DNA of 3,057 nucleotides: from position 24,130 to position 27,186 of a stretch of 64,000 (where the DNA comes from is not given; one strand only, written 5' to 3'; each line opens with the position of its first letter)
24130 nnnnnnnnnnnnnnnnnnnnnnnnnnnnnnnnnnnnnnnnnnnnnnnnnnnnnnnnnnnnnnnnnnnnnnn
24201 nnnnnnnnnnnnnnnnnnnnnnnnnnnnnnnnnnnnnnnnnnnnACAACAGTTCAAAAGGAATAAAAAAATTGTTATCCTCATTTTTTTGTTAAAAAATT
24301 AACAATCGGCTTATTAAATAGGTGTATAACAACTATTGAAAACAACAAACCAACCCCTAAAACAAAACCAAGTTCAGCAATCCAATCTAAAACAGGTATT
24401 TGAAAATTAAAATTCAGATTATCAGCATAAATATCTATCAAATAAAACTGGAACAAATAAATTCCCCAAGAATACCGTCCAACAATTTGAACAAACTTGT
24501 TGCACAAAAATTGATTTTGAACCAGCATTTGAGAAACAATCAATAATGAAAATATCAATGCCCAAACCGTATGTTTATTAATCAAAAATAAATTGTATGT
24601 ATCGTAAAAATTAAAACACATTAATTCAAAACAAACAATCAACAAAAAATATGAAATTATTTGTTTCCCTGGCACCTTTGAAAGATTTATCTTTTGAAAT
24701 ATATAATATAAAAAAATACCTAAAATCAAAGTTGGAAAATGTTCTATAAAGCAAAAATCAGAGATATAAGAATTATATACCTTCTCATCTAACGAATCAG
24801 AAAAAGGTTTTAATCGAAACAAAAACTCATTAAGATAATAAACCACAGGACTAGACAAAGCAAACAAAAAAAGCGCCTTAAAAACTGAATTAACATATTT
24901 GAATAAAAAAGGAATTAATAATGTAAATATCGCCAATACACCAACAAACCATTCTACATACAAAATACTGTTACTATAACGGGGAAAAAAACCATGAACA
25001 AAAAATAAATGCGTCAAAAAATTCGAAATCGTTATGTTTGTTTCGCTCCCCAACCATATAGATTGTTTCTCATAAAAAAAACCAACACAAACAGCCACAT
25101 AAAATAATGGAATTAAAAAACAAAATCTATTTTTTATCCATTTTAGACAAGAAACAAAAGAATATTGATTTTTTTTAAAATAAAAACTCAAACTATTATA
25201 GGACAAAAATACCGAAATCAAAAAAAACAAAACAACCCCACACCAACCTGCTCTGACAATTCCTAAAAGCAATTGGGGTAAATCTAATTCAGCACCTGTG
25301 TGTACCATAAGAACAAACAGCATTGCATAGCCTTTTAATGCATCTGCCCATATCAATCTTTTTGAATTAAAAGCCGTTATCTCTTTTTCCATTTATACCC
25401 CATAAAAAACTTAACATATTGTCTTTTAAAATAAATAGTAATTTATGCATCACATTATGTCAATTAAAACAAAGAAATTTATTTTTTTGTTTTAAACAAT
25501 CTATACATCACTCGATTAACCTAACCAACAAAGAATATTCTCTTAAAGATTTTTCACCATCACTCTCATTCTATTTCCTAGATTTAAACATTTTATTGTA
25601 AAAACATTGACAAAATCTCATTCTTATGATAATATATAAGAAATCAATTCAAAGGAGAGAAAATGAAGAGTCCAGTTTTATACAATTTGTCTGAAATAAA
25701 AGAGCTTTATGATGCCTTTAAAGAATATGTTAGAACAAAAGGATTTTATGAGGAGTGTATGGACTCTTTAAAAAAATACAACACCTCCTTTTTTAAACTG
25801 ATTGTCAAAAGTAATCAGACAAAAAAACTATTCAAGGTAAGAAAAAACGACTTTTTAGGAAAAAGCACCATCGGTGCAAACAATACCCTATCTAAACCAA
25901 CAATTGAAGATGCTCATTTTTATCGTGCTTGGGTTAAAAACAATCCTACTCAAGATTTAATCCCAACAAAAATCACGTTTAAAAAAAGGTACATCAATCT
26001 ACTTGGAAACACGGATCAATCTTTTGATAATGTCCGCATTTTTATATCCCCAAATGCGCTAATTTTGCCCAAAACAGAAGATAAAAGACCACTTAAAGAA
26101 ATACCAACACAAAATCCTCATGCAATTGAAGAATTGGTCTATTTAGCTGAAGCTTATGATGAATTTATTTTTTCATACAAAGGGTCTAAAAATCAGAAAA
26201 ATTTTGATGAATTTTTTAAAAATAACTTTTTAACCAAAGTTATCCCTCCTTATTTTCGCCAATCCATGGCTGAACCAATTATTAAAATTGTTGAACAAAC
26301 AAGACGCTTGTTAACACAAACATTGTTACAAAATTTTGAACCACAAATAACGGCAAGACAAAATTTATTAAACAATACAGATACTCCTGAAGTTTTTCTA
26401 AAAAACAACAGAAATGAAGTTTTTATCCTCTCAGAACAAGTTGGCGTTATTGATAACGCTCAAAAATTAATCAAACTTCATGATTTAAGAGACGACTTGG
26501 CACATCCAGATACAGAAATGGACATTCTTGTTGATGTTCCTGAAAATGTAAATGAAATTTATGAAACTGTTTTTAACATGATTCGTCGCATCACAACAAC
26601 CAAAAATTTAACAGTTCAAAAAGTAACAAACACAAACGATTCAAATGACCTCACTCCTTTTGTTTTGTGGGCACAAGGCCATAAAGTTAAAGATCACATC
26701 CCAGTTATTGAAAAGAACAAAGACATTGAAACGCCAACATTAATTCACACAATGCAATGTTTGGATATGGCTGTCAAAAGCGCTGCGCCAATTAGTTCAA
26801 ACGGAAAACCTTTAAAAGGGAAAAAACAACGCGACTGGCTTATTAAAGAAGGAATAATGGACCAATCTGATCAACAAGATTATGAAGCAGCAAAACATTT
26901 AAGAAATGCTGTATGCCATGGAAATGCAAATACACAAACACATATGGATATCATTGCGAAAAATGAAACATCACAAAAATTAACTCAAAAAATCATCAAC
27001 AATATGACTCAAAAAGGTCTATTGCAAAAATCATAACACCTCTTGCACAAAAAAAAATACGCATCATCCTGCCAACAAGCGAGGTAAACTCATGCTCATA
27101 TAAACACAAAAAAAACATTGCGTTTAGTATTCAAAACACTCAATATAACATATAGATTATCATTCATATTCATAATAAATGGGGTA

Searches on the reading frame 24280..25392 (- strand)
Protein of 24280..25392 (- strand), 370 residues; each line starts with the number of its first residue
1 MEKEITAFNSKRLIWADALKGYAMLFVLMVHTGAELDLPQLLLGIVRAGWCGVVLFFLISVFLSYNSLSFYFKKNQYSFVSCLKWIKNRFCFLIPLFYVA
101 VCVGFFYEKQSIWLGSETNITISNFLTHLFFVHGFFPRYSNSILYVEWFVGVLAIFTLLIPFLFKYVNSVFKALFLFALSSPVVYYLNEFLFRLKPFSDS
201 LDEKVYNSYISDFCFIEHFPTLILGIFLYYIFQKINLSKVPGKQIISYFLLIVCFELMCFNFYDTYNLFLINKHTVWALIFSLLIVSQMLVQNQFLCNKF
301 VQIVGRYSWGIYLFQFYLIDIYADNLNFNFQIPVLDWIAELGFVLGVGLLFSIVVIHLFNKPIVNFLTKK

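Call 9: search_protein_families(library=pfam, proteins=[window:24280-25392:-], max_evalue=0.1)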
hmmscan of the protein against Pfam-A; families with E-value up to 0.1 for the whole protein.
window:24280-25392:- (370 aa): 1 family
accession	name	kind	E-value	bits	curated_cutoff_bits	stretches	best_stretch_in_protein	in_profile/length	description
PF01757.29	Acyl_transf_3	-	1.2e-18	67.7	31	1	14-356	2-325/326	Acyltransferase domain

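Call 12: search_protein_families(library=ncbifam, proteins=[window:24280-25392:-], max_evalue=0.1)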
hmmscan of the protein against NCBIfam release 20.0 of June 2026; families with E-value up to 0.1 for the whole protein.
window:24280-25392:- (370 aa): 1 family
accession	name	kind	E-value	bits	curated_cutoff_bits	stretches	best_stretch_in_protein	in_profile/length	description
TIGR00833.1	actII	subfamily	0.081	11.1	874.7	0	336-365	871-900/910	MMPL family RND transporter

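Call 15: search_protein_families(library=padloc, proteins=[window:24280-25392:-], max_evalue=0.1)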
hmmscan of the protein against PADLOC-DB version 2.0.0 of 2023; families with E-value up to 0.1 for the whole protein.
window:24280-25392:- (370 aa): 0 families

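Call 66: find_homologous_proteins(query=window:24280-25392:-, max_evalue=1e-20)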
Query window:24280-25392:- (370 aa): 11 proteins with E <= 1e-20 among 5999 candidates.
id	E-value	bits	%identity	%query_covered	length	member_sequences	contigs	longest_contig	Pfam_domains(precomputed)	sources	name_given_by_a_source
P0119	9.8e-239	810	100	100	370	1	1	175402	PF01757.29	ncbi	-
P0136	1.2e-105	372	50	99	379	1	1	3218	PF01757.29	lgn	-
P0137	1.4e-101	359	48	100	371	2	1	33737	PF01757.29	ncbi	-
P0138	7.8e-96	340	47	99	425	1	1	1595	PF01757.29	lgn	-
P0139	3.4e-83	298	42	100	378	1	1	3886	PF01757.29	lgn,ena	-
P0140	2.2e-50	190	34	97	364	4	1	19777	PF01757.29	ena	-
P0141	9.9e-46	175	33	92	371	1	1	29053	PF01757.29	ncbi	-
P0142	2.2e-44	171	34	84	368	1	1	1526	PF01757.29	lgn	-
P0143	4.4e-43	166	30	97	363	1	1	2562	PF01757.29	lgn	-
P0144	9.8e-42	162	40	59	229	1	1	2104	PF01757.29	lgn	-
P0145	5.4e-39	153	37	71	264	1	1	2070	PF01757.29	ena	-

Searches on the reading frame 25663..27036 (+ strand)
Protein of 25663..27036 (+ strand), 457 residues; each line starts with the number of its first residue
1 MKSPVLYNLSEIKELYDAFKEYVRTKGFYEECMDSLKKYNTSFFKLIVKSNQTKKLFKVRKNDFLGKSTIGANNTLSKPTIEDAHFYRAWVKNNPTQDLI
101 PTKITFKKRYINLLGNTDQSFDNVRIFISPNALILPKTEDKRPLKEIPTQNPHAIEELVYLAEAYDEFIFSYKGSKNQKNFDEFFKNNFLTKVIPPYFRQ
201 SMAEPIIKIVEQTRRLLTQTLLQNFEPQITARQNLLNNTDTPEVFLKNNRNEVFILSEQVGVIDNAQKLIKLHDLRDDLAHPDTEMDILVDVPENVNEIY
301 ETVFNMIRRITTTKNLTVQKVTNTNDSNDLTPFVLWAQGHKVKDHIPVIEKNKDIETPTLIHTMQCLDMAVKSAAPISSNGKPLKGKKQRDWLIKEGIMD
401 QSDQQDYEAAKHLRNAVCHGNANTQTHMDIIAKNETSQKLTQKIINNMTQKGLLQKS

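Call 9: search_protein_families(library=pfam, proteins=[window:25663-27036:+], max_evalue=0.1)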
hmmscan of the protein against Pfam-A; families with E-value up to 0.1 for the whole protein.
window:25663-27036:+ (457 aa): 0 families

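Call 12: search_protein_families(library=ncbifam, proteins=[window:25663-27036:+], max_evalue=0.1)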
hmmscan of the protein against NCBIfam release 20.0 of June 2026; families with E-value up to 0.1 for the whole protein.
window:25663-27036:+ (457 aa): 0 families

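Call 15: search_protein_families(library=padloc, proteins=[window:25663-27036:+], max_evalue=0.1)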
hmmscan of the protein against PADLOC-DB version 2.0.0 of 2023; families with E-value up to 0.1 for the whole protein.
window:25663-27036:+ (457 aa): 2 families
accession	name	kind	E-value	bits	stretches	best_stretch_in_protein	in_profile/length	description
PDLC01825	CARF2--CARF_HEPN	-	0.00017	18.7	1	400-444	334-376/382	-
PDLC03820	RTasHEPN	-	0.026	12.6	1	400-423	70-93/148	DRT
